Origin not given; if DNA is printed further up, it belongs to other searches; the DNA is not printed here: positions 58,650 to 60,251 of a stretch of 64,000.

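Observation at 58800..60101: Tandem LanC paralogues, one with every catalytic/Zn residue replaced (pseudo-cyclase)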

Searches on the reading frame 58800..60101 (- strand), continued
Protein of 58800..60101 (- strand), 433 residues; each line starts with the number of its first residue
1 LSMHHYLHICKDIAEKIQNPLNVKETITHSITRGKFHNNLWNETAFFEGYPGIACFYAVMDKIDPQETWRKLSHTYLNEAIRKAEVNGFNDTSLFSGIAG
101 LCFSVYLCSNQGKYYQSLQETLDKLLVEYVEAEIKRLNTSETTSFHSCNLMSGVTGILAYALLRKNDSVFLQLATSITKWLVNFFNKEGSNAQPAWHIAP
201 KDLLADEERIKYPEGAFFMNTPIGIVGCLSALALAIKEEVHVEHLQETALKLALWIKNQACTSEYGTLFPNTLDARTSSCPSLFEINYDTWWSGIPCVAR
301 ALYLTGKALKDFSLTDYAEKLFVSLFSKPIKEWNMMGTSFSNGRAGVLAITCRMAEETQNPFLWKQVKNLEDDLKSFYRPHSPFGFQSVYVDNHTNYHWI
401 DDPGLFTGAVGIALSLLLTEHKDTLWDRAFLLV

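Call 28: find_encoding_contigs(protein=P0013, flank=10000, max_places=1)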
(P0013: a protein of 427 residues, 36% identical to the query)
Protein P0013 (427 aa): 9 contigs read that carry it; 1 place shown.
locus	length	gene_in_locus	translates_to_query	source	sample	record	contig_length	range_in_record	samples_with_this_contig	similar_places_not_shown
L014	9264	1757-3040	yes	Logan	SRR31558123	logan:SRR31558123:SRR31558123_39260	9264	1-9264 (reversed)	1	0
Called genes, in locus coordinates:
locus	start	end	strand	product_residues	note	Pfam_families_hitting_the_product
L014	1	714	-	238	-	?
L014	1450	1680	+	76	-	PF02052:Gallidermin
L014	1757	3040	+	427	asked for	PF05147:LANC_like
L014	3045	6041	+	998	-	PF04738:Lant_dehydr_N, PF14028:Lant_dehydr_C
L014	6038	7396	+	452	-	PF00144:Beta-lactamase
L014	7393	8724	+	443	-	PF05147:LANC_like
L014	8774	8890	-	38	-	-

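Call 38: predict_structure(alignment_id=A2)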
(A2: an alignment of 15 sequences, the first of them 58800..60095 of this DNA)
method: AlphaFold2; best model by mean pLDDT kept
length: 431 residues; sequences in the alignment: 15
mean_pLDDT: 84.3   pTM: 0.88
mean pLDDT of the five models: 84.3, 84.1, 83.6, 83.2, 82.6
residues with pLDDT >= 90: 165; 70-90: 219; 50-70: 41; < 50: 6
segments of 3 or more residues with pLDDT < 50: 428-431
pLDDT, mean of each block of 10 residues (from residue 1): 85 95 93 86 89 88 85 91 80 81 76 81 88 75 70 79 88 92 79 82 81 86 89 92 96 91 82 65 67 92 96 97 80 80 90 92 94 92 86 82 91 81 49 32
secondary structure, 60 per line:
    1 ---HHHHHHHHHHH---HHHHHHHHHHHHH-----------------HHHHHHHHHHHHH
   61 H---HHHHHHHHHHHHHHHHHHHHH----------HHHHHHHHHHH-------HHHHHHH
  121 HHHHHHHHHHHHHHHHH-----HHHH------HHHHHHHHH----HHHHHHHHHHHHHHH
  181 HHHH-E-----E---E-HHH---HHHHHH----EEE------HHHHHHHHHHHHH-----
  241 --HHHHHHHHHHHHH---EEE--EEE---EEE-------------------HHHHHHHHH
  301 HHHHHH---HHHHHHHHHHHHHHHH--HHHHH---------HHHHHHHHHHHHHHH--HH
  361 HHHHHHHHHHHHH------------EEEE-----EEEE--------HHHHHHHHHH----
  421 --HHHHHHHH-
elements in order: H4-14 H18-30 H48-61 H65-85 H96-106 H114-137 H143-146 H153-161 H166-184 H204-209 E214-216 H223-235 H243-255 E259-261 E264-266 E270-272 H292-306 H310-325 H328-332 H342-356 H359-373 E386-389 E395-398 H407-416 H423-430

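Call 40: search_protein_representatives(alignment_id=A2)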
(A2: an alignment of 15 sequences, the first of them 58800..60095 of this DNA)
Query: 15 sequences, 442 profile positions. Proteins with E-value up to 0.001 (for the whole library): 6409; up to 1e-10: 3899; up to 1e-30: 1000. The best 150 are listed.
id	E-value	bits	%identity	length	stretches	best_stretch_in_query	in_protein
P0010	7.5e-195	664.3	-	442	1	1-441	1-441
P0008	4.8e-190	648.4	-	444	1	1-441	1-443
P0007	1.7e-185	633.5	-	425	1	1-441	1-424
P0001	1.7e-183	626.8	-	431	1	1-441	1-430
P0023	4.8e-173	592.4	-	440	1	6-441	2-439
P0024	9.5e-170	581.6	-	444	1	1-441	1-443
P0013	1.0e-166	571.5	-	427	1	1-441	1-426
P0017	3.3e-165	566.6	-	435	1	1-435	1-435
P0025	8.0e-161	552.1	-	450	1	1-441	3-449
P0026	4.2e-155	533.3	-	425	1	5-441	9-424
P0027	6.7e-154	529.3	-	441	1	1-441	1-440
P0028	2.8e-150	517.4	-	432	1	1-441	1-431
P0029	2.6e-148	510.9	-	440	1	1-441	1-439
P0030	1.3e-146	505.3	-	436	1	1-441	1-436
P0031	4.3e-140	483.8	-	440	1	1-441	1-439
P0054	4.3e-107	375.0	-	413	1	1-440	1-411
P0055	1.1e-106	373.7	-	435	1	1-431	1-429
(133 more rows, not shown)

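Call 43: fold_search(model_id=the predicted structure, library=pdb)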
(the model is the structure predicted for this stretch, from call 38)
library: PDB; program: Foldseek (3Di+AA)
matches with E <= 10: 710; with E <= 0.001: 23
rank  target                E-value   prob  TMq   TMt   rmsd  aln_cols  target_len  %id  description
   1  8byk                  1.1e-23  1.00  0.89  0.88   2.6       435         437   23  The structure of MadC from Clostridium maddingley reveals new insights into class I lanthipeptide cyclases (released 2023-02-22)
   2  2g02                  4.0e-16  1.00  0.75  0.80   4.8       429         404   20  Nisin cyclase (released 2006-05-23)
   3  6wq1_C                1.5e-09  1.00  0.61  0.66   6.3       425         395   17  Eukaryotic LanCL2 protein (released 2021-05-05)
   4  6wq1_A                5.5e-09  1.00  0.64  0.70   6.8       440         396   16  Eukaryotic LanCL2 protein (released 2021-05-05)
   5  8car                  3.8e-08  1.00  0.61  0.34   6.7       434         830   15  Discovery of the lanthipeptide Curvocidin and structural insights into its trifunctional synthetase CuvL (released 2023-06-14)
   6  3t33                  5.5e-08  1.00  0.60  0.63   6.5       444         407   14  Crystal Structure of Arabidopsis GCR2 (released 2013-04-17)
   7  8czk_A                8.6e-08  1.00  0.55  0.58   7.6       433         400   14  Human LanCL1 bound to GSH and Dhb-Erk peptide (released 2023-01-25)
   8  8sam_A                1.4e-07  1.00  0.54  0.30   7.5       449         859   13  Crystal structure of class III lanthipeptide synthetase LP-GS-ThurKC in complex with ATP (released 2023-10-11)
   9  3e6u_B                2.6e-07  1.00  0.58  0.62   7.0       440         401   14  Crystal structure of Human LanCL1 (released 2009-06-23)
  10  8cav_A                2.8e-07  1.00  0.61  0.33   6.4       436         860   15  Discovery of the lanthipeptide Curvocidin and structural insights into its trifunctional synthetase CuvL (released 2023-06-14)
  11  8sap_B                2.8e-07  1.00  0.53  0.30   8.0       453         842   14  Crystal structure of class III lanthipeptide synthetase ThurKC (released 2023-10-11)
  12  8d0v_A                2.9e-07  1.00  0.56  0.60   7.2       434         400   13  Human LanCL1 C264A mutant bound to GSH (released 2023-01-25)
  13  8cav_B                3.7e-07  1.00  0.58  0.32   7.0       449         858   14  Discovery of the lanthipeptide Curvocidin and structural insights into its trifunctional synthetase CuvL (released 2023-06-14)
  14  3e6u_D                3.8e-07  1.00  0.59  0.63   6.6       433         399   13  Crystal structure of Human LanCL1 (released 2009-06-23)
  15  6st5                  4.2e-07  1.00  0.58  0.29   7.9       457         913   16  crystal structure of LicM2 (released 2022-08-10)
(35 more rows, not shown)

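Call 45: find_homologous_proteins(query=A4, max_evalue=1e-60)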
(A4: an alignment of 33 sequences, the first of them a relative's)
Query A4 (33 sequences) (444 aa, profile of the alignment): 41 proteins with E <= 1e-60 among 8000 candidates.
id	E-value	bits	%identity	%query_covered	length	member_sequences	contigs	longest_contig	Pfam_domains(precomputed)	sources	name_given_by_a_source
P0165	3.2e-180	617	59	100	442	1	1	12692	PF05147.20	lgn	-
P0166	1.5e-175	602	58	100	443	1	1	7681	PF05147.20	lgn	-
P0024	1.6e-174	599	100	100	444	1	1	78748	PF05147.20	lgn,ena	-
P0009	1.5e-170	586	55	100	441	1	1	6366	PF05147.20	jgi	jgi:lantibiotic modifying enzyme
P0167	6.4e-170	584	54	100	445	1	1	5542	PF05147.20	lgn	-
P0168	9.6e-167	573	42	100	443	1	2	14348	PF05147.20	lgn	-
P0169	2.4e-166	572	52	100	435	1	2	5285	PF05147.20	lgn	-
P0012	5.4e-166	571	41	100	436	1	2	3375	PF05147.20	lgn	-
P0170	5.7e-166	571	56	100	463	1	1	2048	PF05147.20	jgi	jgi:hypothetical protein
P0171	2.9e-163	562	41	100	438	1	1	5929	PF05147.20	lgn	-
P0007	8.1e-163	560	43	100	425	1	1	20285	PF05147.20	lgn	-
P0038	5.1e-162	558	34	100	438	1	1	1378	PF05147.20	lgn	-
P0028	2.8e-160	552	39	100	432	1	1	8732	PF05147.20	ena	-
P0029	6.4e-160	551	40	100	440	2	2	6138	PF05147.20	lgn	-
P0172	6.9e-158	544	42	100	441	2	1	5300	PF05147.20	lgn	-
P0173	1.2e-156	540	42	100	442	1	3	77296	PF05147.20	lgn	-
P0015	6.7e-149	514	35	100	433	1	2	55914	PF05147.20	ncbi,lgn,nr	ncbi:MAG: lanthionine synthetase C family protein [Parachlamydiaceae bacterium]|nr:lanthionine synth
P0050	2.3e-148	512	32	100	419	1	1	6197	PF05147.20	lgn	-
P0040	8.6e-146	504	35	100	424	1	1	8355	PF05147.20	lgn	-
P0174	3.3e-145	502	39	100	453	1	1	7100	PF05147.20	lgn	-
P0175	7.2e-144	498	38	100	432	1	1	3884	PF05147.20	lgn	-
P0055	2.0e-140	486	29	96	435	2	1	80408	PF05147.20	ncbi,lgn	-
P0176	6.4e-139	481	41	100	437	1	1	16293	PF05147.20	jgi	jgi:lantibiotic biosynthesis protein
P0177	3.4e-137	476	48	100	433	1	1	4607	PF05147.20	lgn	-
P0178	1.2e-132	461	42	100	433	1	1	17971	PF05147.20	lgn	-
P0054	1.2e-130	454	33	100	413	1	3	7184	PF05147.20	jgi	jgi:lantibiotic modifying enzyme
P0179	1.6e-129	450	34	100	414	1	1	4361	PF05147.20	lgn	-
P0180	1.5e-122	427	40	89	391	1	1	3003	PF05147.20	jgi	jgi:lantibiotic modifying enzyme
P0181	2.5e-111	390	35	100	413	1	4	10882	PF05147.20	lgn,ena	-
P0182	3.5e-111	390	32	99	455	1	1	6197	PF05147.20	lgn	-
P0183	7.0e-110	386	33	99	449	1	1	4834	PF05147.20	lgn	-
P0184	1.9e-101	358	31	99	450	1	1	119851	PF05147.20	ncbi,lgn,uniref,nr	ncbi:Lanthionine synthetase C-like protein [Marininema mesophilum]|uniref:Lanthionine synthetase C-l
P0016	1.1e-99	352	37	75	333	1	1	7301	PF05147.20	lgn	-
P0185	1.1e-97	346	33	98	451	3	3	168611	PF05147.20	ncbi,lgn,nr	ncbi:lanthionine synthetase C family protein [Priestia sp. OVS21]|nr:lanthionine synthetase C family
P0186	3.5e-97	344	29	99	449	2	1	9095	PF05147.20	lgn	-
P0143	4.4e-85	304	30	93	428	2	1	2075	PF05147.20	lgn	-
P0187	1.9e-76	275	31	99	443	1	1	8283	PF05147.20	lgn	-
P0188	2.3e-73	265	27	91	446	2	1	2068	PF05147.20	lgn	-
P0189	2.7e-71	258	27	98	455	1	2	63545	PF05147.20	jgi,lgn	jgi:hypothetical protein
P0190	6.3e-69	251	47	53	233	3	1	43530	PF05147.20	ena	-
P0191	2.3e-63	232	25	99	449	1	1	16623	PF05147.20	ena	-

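Call 46: find_encoding_contigs(protein=P0024, flank=10000, max_places=1)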
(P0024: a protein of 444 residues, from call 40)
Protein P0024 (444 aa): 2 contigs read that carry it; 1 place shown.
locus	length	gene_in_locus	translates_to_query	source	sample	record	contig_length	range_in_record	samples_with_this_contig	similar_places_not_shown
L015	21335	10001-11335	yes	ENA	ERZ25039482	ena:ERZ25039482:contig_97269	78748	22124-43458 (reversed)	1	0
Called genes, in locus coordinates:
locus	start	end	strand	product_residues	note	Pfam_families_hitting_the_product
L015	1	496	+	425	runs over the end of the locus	PF13673:Acetyltransf_10 (faint)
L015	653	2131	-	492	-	-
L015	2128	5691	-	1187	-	-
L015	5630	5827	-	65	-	-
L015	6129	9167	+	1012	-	PF00004:AAA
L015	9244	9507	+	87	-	-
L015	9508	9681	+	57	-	-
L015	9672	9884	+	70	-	-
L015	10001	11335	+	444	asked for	PF05147:LANC_like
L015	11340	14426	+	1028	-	PF04738:Lant_dehydr_N, PF14028:Lant_dehydr_C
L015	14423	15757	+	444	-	PF05147:LANC_like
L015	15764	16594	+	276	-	PF00196:GerE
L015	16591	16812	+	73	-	-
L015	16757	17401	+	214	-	PF00196:GerE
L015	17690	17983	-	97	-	-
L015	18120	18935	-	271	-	PF00515:TPR_1 (faint), PF07719:TPR_2 (faint), PF13176:TPR_7 (faint), PF13424:TPR_12, PF17874:TPR_MalT (weak), PF13374:TPR_10, PF13424:TPR_12, PF24885:TPR_NPHP3 (weak), +5 more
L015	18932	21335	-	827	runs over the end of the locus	PF13174:TPR_6 (faint), PF13432:TPR_16 (faint), PF14559:TPR_19 (faint), PF24885:TPR_NPHP3 (faint), PF00515:TPR_1 (faint), PF07719:TPR_2 (faint), PF13424:TPR_12, PF13424:TPR_12, +7 more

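Call 47: find_encoding_contigs(protein=P0173, flank=10000, max_places=1)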
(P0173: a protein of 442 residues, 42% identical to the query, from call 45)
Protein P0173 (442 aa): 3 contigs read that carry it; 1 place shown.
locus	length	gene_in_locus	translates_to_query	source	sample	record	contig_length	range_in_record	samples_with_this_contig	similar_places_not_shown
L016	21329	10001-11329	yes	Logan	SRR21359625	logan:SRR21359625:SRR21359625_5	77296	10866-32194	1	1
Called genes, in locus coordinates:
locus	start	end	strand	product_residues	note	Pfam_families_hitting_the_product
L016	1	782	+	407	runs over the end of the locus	PF01546:Peptidase_M20, PF07687:M20_dimer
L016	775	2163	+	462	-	PF00202:Aminotran_3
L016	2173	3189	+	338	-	PF04958:AstA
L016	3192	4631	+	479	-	PF00171:Aldedh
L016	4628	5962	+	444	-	PF04996:AstB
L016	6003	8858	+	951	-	PF01565:FAD_binding_4, PF02913:FAD-oxidase_C, PF13183:Fer4_8, PF13534:Fer4_17 (weak), PF02754:CCG (faint)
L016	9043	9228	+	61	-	-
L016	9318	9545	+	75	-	-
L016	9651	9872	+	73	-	PF02052:Gallidermin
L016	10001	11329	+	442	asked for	PF05147:LANC_like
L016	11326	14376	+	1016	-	PF04738:Lant_dehydr_N, PF14028:Lant_dehydr_C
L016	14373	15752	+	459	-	PF05147:LANC_like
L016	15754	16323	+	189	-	PF02441:Flavoprotein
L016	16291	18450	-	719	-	PF13401:AAA_22 (weak), PF00004:AAA (weak)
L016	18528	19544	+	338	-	-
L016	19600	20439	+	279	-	-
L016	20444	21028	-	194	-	-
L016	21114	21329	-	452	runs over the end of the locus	-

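Call 48: find_encoding_contigs(protein=P0055, flank=10000, max_places=1)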
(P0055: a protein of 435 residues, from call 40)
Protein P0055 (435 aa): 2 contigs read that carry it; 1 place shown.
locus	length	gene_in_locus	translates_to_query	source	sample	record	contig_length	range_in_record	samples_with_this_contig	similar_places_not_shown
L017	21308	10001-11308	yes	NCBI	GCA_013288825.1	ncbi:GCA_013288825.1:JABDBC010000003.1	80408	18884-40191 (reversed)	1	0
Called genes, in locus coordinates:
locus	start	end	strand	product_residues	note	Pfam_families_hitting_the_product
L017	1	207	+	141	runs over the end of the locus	-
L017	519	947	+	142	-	PF13673:Acetyltransf_10, PF00583:Acetyltransf_1, PF13508:Acetyltransf_7, PF13527:Acetyltransf_9 (weak)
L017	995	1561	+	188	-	PF07931:CPT, PF13671:AAA_33 (weak)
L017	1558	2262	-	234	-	PF13302:Acetyltransf_3, PF00583:Acetyltransf_1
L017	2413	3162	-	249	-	PF06414:Zeta_toxin (weak)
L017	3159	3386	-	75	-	-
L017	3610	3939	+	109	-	-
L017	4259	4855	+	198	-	PF13338:AbiEi_4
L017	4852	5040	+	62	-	-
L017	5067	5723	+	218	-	PF08843:AbiEii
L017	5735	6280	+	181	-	-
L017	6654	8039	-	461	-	PF04326:SLFN_AlbA_2, PF13749:HATPase_c_4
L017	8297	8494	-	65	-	-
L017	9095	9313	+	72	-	-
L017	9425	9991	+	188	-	PF02441:Flavoprotein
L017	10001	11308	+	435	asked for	PF05147:LANC_like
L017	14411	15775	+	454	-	PF05147:LANC_like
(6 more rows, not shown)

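Call 52: list_cluster_members(proteins=[P0055, P0006, P0024, P0173, P0017, P0176, P0054, P0009, P0005, P0181])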
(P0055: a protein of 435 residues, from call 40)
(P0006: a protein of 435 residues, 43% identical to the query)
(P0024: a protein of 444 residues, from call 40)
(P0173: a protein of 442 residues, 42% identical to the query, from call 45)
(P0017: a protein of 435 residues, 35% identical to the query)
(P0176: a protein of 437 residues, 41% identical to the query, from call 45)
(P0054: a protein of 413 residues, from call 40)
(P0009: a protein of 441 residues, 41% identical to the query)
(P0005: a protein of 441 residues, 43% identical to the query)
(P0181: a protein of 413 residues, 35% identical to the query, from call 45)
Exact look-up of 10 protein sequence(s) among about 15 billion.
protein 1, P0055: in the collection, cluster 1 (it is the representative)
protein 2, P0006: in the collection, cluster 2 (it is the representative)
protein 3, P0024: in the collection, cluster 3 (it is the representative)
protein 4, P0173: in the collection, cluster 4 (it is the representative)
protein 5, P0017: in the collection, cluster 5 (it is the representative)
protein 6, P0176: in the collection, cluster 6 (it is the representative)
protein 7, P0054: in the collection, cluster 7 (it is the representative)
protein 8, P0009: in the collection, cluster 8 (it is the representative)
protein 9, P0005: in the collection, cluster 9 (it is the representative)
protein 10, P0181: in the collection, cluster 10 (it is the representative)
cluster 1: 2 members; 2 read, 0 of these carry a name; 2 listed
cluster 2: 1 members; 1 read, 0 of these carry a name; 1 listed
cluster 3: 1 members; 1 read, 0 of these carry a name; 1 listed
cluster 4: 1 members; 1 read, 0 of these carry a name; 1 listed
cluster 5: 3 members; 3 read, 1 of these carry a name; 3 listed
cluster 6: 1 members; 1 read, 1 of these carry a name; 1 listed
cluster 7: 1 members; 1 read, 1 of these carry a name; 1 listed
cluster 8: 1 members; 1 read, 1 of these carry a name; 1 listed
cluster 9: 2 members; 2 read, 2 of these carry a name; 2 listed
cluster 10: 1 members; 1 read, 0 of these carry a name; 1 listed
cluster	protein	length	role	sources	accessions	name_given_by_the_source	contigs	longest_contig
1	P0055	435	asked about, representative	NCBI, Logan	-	-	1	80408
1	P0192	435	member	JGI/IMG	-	-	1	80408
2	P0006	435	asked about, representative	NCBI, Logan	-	-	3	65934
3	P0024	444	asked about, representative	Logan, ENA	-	-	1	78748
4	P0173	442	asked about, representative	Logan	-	-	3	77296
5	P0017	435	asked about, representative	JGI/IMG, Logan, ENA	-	lantibiotic biosynthesis protein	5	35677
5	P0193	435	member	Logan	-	-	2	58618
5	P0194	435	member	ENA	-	-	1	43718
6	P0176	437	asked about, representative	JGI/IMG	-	lantibiotic biosynthesis protein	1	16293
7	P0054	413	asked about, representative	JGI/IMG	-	lantibiotic modifying enzyme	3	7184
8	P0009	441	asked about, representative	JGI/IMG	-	lantibiotic modifying enzyme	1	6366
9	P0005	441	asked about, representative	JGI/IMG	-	hypothetical protein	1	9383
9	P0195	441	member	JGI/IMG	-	hypothetical protein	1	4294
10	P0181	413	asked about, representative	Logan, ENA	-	-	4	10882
